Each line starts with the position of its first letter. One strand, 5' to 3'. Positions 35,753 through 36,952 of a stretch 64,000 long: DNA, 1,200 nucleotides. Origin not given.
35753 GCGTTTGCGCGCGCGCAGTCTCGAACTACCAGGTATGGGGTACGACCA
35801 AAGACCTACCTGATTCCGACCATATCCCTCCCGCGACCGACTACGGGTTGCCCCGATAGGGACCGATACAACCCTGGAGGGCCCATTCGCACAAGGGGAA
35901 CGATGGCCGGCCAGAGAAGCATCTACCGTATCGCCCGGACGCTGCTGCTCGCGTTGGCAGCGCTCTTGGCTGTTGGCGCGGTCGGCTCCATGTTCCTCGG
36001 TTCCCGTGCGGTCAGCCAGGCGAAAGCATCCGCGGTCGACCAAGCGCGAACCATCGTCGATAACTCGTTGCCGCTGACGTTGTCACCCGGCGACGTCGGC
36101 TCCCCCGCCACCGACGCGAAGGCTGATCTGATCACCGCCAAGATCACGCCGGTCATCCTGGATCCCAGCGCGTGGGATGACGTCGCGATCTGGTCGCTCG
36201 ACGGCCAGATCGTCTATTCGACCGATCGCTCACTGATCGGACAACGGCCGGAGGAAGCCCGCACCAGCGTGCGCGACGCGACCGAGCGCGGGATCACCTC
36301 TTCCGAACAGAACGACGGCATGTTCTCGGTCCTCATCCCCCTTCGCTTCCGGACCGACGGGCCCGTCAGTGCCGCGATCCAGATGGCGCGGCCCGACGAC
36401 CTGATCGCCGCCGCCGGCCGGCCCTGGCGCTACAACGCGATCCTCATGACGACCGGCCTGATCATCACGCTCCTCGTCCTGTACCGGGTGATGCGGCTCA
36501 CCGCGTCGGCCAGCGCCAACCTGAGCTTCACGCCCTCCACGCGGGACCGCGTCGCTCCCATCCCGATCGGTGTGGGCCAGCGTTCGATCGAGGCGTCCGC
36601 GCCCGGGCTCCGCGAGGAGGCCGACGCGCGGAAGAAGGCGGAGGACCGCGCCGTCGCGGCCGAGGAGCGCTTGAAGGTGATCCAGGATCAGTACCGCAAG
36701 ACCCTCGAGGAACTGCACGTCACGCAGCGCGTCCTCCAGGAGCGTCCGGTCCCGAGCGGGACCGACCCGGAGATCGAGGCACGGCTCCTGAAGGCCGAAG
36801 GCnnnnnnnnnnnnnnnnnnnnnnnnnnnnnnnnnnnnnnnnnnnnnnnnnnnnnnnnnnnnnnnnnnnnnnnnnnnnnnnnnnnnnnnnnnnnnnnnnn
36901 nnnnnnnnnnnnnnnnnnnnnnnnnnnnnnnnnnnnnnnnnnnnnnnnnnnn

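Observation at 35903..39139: Giant membrane-anchored coiled-coil protein with a degenerate histidine-kinase C-terminus, directly downstream of sbcC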

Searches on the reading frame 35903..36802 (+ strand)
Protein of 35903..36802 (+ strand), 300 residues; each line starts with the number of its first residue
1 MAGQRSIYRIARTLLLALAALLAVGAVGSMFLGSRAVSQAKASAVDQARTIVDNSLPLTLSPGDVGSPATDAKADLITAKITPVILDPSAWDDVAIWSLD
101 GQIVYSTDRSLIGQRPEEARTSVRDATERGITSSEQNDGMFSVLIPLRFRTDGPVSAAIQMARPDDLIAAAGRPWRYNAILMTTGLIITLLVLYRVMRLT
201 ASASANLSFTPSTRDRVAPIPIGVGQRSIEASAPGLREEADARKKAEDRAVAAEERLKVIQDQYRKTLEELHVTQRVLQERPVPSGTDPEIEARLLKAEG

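Call 57: predict_structure(alignment_id=A2)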
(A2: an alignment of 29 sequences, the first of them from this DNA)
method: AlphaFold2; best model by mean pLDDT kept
length: 300 residues; sequences in the alignment: 29
mean_pLDDT: 84.9   pTM: 0.60
mean pLDDT of the five models: 84.9, 84.7, 82.7, 81.6, 80.4
residues with pLDDT >= 90: 189; 70-90: 60; 50-70: 27; < 50: 24
segments of 3 or more residues with pLDDT < 50: 213-233
pLDDT, mean of each block of 10 residues (from residue 1): 71 92 96 96 97 94 94 96 94 96 96 93 94 95 96 92 95 93 95 91 75 44 38 59 86 89 88 76 58 67
secondary structure, 60 per line:
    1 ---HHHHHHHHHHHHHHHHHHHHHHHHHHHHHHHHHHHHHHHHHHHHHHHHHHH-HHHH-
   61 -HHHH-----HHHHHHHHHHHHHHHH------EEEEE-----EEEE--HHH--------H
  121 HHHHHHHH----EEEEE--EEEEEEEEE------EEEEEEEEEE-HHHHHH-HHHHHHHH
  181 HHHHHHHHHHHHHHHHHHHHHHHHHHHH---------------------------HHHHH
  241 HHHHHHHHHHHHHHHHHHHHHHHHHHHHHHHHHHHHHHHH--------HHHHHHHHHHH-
elements in order: H4-54 H56-59 H62-65 H71-86 E93-97 E103-106 H120-128 E133-137 E140-148 E155-164 H166-171 H173-208 H236-280 H289-299

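Call 62: fold_search(model_id=the predicted structure, library=pdb)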
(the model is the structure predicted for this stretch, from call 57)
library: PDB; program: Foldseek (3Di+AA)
matches with E <= 10: 1011; with E <= 0.001: 19
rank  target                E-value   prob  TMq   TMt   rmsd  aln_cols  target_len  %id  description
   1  4ywz_A                1.1e-04  1.00  0.33  0.62   5.0       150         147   15  Crystal structure of the extracellular receptor domain of the essential sensor kinase WalK from Staphylococcus aureus (released 2016-03-30)
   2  7dud_A                1.2e-04  1.00  0.35  0.65   4.2       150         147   15  Crystal Structure of erWalK (released 2022-01-19)
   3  4ywz_B                1.3e-04  1.00  0.34  0.63   4.6       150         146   15  Crystal structure of the extracellular receptor domain of the essential sensor kinase WalK from Staphylococcus aureus (released 2016-03-30)
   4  6fu4_C                1.3e-04  1.00  0.25  0.26   3.8       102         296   15  Ligand binding domain (LBD) of the p. aeruginosa histamine receptor TlpQ (released 2018-05-16)
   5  6fu4_A                2.3e-04  1.00  0.25  0.25   3.8       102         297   15  Ligand binding domain (LBD) of the p. aeruginosa histamine receptor TlpQ (released 2018-05-16)
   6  4jgr_B                3.6e-04  1.00  0.35  0.47   4.8       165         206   14  The crystal structure of sporulation kinase D mutant sensor domain, R131A, from Bacillus subtilis subsp at 2.4A resolu (released 2013-05-15)
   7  9heh                  4.6e-04  1.00  0.26  0.27   3.6       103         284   16  Structure of the ligand binding domain of the chemoreceptor MkcA (DSOMK10_RS0100305) of Dickeya solani MK10 in complex w (released 2025-08-06)
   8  4jgo_B                4.6e-04  1.00  0.34  0.45   5.1       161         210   12  The crystal structure of sporulation kinase d sensor domain from Bacillus subtilis subsp. (released 2013-05-15)
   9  4jgq_B                4.9e-04  1.00  0.35  0.49   4.5       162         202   12  The crystal structure of sporulation kinase D mutant sensor domain, r131a, from Bacillus subtilis subsp in co-crystall (released 2013-05-15)
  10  6fu4_B                5.8e-04  1.00  0.25  0.26   3.7       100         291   15  Ligand binding domain (LBD) of the p. aeruginosa histamine receptor TlpQ (released 2018-05-16)
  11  4xmr_A                6.2e-04  1.00  0.35  0.41   5.4       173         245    9  Crystal structure of the sensory domain of the Campylobacter jejuni chemoreceptor Tlp3 (CcmL) with isoleucine bound. (released 2015-11-04)
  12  9kp3_A                6.9e-04  1.00  0.27  0.28   3.1        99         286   15  Ligand binding domain of Pseudomonas Aeruginosa PAO1 chemoreceptor TlpQ in complex with MHF (released 2025-11-26)
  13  6fu4_D                6.9e-04  1.00  0.25  0.25   3.7       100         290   15  Ligand binding domain (LBD) of the p. aeruginosa histamine receptor TlpQ (released 2018-05-16)
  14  1p0z_A                7.8e-04  1.00  0.31  0.63   3.9       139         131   19  Sensor Kinase CitA binding domain (released 2003-08-19)
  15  4jgq_A                8.3e-04  1.00  0.33  0.45   5.3       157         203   14  The crystal structure of sporulation kinase D mutant sensor domain, r131a, from Bacillus subtilis subsp in co-crystall (released 2013-05-15)
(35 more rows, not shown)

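Call 83: search_solved_structures(query=A2, max_evalue=1)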
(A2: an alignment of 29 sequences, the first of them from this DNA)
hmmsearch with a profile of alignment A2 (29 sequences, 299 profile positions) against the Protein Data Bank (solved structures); distinct sequences matched with E-value up to 1: 6.
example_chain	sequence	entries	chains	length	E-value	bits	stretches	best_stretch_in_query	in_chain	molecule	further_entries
1dh3_A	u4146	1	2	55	0.041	16.3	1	240-275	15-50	TRANSCRIPTION FACTOR CREB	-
5zko_A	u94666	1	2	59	0.11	14.8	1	240-275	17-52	Cyclic AMP-responsive element-binding protein 1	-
5zk1_A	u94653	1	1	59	0.14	14.5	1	240-277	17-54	Cyclic AMP-responsive element-binding protein 1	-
1oed_A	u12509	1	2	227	0.74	12.1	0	156-195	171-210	Acetylcholine receptor subunit alpha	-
2iel_A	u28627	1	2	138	0.79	12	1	228-256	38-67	Hypothetical Protein TT0030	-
3a6m_A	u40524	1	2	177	0.89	11.9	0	244-283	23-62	Protein grpE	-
